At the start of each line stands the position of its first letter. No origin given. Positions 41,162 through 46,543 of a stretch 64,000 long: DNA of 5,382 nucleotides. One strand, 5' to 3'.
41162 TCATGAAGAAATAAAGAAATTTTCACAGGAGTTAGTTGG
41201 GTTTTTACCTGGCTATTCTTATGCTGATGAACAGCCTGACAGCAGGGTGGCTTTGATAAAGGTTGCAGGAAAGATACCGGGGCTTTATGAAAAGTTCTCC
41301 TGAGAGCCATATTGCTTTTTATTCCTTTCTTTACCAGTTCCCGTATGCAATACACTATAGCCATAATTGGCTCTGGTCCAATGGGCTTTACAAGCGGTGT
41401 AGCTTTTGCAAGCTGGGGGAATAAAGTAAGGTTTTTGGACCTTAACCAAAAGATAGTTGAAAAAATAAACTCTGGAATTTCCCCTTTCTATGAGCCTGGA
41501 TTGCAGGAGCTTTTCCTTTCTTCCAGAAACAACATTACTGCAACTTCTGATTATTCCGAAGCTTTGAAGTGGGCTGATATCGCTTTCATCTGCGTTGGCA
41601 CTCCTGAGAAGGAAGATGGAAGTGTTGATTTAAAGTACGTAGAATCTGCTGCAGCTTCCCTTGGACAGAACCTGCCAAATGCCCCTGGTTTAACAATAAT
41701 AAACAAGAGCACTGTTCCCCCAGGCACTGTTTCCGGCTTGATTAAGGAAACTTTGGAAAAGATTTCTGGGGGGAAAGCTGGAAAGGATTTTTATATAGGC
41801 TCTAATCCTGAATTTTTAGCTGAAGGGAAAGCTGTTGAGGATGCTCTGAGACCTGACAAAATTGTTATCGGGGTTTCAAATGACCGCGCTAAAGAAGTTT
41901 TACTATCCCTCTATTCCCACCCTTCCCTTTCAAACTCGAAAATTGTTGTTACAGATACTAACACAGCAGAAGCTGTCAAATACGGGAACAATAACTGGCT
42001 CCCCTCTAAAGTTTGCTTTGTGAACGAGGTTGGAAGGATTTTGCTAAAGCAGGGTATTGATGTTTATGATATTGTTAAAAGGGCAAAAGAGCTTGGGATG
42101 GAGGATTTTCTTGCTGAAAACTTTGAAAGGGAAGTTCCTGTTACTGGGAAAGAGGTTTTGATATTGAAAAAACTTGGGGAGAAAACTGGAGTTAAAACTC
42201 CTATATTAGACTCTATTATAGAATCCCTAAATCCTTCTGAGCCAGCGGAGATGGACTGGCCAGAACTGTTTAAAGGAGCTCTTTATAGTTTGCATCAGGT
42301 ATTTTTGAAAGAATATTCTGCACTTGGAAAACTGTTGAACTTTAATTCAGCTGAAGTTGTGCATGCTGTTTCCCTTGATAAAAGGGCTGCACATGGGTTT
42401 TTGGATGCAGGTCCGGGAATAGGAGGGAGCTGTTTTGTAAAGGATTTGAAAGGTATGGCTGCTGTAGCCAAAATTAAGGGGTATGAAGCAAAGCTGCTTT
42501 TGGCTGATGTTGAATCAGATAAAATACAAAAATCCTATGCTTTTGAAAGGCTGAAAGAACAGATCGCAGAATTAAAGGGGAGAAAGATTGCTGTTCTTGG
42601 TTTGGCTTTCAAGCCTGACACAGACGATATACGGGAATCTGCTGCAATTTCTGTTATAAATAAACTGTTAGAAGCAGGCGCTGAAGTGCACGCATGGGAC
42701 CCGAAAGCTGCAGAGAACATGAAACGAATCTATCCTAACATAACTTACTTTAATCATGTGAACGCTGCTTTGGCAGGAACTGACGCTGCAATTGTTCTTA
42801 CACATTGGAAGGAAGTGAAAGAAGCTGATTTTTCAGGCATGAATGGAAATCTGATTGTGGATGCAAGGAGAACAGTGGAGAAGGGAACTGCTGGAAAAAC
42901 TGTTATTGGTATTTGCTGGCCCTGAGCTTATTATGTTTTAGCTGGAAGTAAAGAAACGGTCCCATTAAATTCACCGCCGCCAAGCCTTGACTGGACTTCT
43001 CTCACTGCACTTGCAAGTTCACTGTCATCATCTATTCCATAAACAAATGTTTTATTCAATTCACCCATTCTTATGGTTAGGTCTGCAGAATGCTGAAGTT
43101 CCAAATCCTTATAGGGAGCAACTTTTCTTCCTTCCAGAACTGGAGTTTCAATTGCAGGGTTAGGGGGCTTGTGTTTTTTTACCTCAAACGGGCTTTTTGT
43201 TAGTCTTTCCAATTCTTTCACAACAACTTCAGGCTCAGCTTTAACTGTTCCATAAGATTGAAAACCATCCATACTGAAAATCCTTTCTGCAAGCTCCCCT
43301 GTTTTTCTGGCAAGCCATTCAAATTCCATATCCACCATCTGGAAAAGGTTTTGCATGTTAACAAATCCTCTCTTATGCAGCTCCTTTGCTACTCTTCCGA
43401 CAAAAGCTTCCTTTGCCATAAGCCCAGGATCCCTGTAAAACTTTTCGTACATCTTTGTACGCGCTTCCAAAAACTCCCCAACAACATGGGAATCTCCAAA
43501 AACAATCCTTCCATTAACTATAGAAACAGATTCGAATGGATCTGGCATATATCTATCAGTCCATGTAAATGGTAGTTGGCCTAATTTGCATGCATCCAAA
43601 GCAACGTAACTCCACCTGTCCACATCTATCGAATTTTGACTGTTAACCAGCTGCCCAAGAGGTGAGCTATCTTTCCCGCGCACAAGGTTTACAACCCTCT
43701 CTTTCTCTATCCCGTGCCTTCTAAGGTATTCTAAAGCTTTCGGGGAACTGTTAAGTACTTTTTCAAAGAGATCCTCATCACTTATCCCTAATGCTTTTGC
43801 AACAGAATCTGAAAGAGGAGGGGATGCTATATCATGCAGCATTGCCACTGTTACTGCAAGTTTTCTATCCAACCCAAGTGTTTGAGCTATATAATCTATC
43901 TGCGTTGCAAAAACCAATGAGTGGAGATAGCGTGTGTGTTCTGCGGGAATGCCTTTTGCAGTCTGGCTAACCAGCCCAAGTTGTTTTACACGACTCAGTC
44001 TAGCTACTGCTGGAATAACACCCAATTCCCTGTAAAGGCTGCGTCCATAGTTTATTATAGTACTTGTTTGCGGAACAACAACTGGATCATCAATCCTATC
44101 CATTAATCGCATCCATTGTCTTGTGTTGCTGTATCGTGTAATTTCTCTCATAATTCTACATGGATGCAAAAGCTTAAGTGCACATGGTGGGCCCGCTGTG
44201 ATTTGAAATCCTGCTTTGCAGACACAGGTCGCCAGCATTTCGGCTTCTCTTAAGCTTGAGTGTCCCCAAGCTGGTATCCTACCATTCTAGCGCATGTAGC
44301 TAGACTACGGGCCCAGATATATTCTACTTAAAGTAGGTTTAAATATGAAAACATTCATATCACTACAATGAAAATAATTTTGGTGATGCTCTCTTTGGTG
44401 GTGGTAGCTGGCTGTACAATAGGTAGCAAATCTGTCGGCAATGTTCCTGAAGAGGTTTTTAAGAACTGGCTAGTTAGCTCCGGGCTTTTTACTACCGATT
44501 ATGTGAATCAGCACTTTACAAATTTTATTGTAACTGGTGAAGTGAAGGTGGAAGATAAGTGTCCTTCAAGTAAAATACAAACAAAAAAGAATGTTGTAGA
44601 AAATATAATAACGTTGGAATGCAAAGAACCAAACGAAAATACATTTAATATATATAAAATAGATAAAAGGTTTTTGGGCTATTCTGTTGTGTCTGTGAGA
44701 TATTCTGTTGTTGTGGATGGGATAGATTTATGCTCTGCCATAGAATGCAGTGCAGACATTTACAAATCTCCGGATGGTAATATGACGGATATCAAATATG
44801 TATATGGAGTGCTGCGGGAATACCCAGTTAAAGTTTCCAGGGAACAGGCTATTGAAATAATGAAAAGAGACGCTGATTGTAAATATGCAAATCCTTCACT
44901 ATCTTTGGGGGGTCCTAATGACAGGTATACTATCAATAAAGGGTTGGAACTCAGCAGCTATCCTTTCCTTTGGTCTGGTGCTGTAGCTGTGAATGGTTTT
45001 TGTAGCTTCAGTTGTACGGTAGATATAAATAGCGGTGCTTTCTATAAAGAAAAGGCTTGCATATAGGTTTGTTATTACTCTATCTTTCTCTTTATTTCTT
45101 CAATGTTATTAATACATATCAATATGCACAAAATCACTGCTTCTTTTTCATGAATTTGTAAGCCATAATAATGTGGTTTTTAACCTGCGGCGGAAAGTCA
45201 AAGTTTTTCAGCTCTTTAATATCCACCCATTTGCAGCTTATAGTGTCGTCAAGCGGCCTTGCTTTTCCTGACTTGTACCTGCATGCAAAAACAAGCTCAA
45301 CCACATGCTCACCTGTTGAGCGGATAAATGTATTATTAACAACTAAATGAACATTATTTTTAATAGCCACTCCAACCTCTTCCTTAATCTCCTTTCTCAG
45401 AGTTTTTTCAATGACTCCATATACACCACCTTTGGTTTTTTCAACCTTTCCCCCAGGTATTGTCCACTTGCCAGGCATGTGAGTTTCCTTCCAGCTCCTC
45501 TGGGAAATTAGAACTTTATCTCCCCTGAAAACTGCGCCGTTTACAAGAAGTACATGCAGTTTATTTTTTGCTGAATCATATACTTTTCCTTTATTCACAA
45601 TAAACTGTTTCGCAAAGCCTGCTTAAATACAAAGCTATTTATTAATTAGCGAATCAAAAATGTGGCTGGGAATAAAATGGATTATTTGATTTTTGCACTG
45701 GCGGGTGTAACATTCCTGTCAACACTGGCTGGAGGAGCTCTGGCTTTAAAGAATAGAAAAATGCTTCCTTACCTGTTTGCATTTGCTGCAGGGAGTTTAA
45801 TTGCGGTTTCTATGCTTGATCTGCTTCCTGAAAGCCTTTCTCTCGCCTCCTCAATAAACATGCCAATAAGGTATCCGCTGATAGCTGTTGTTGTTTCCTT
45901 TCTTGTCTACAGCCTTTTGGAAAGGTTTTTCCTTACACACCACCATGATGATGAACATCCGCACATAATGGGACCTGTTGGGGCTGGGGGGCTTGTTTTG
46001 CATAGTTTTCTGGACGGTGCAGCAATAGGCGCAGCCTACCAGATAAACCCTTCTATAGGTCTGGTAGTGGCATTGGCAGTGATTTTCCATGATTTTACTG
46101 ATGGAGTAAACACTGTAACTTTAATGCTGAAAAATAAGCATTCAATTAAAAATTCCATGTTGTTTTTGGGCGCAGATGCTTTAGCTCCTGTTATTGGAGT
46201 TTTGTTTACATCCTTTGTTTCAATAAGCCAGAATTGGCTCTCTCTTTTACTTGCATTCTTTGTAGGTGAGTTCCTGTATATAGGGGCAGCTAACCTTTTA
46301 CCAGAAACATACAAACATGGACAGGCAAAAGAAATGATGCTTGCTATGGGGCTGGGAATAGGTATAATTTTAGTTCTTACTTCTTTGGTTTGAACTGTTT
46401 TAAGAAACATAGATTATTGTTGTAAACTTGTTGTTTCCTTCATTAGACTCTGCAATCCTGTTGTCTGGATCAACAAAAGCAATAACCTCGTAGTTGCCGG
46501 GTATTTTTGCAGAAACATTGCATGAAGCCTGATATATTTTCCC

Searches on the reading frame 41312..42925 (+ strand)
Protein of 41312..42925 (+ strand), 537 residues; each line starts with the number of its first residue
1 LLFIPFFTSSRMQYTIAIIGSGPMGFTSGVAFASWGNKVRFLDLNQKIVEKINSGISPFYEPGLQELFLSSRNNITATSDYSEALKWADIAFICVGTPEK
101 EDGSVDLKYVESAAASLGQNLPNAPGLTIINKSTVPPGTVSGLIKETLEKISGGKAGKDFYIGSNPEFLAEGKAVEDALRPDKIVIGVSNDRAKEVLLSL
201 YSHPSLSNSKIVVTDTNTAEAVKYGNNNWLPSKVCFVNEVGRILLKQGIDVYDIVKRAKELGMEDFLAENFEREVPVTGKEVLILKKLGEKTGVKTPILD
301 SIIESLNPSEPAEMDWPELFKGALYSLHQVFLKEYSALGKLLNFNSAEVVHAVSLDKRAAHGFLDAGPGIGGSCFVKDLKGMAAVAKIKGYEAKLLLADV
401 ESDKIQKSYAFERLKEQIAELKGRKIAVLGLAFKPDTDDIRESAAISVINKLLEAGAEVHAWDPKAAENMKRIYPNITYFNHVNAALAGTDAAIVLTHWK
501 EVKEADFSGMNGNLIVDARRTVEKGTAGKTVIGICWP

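Call 18: search_protein_families(library=pfam, proteins=[window:41312-42925:+], max_evalue=0.001)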
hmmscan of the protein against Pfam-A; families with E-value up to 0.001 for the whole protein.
window:41312-42925:+ (537 aa): 7 families
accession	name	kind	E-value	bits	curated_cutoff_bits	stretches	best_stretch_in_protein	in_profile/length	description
PF03721.20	UDPG_MGDP_dh_N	-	3.3e-53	180.5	27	1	15-197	2-184/187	UDP-glucose/GDP-mannose dehydrogenase family, NAD binding domain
PF03720.21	UDPG_MGDP_dh_C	-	1.1e-28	100.1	30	1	427-522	1-101/103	UDP-glucose/GDP-mannose dehydrogenase family, UDP binding domain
PF00984.24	UDPG_MGDP_dh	-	1.1e-21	77.2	25.4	2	331-400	20-89/94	UDP-glucose/GDP-mannose dehydrogenase family, central domain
PF03807.23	F420_oxidored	-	4.1e-07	31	21.6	0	15-96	1-68/94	NADP oxidoreductase coenzyme F420-dependent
PF01210.29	NAD_Gly3P_dh_N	-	0.00018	21.9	23.1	1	16-97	2-79/158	NAD-dependent glycerol-3-phosphate dehydrogenase N-terminus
PF02737.24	3HCDH_N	-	0.00022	21.7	22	1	15-85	1-77/180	3-hydroxyacyl-CoA dehydrogenase, NAD binding domain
PF03446.21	NAD_binding_2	-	0.00035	21.1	21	0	15-106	1-74/161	NAD binding domain of 6-phosphogluconate dehydrogenase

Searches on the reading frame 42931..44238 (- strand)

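Call 18: search_protein_families(library=pfam, proteins=[window:42931-44238:-], max_evalue=0.001)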
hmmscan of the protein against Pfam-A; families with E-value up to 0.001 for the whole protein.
window:42931-44238:- (435 aa): 1 family
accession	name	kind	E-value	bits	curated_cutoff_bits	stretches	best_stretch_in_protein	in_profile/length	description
PF01966.28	HD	-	2.1e-07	31.7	22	1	103-192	1-88/116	HD domain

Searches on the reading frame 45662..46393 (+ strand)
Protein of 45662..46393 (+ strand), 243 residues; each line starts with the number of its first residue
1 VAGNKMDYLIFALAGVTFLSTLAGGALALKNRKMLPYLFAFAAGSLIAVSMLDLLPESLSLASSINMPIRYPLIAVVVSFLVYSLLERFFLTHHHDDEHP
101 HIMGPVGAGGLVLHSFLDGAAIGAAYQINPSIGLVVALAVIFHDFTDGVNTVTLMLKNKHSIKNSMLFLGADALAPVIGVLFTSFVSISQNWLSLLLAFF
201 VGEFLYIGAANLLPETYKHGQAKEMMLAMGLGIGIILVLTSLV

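Call 18: search_protein_families(library=pfam, proteins=[window:45662-46393:+], max_evalue=0.001)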
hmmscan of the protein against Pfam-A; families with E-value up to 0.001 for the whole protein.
window:45662-46393:+ (243 aa): 1 family
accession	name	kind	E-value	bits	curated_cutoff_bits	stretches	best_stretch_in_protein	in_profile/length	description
PF02535.28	Zip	-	9.7e-18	64.9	35.1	2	110-239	184-322/323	ZIP Zinc transporter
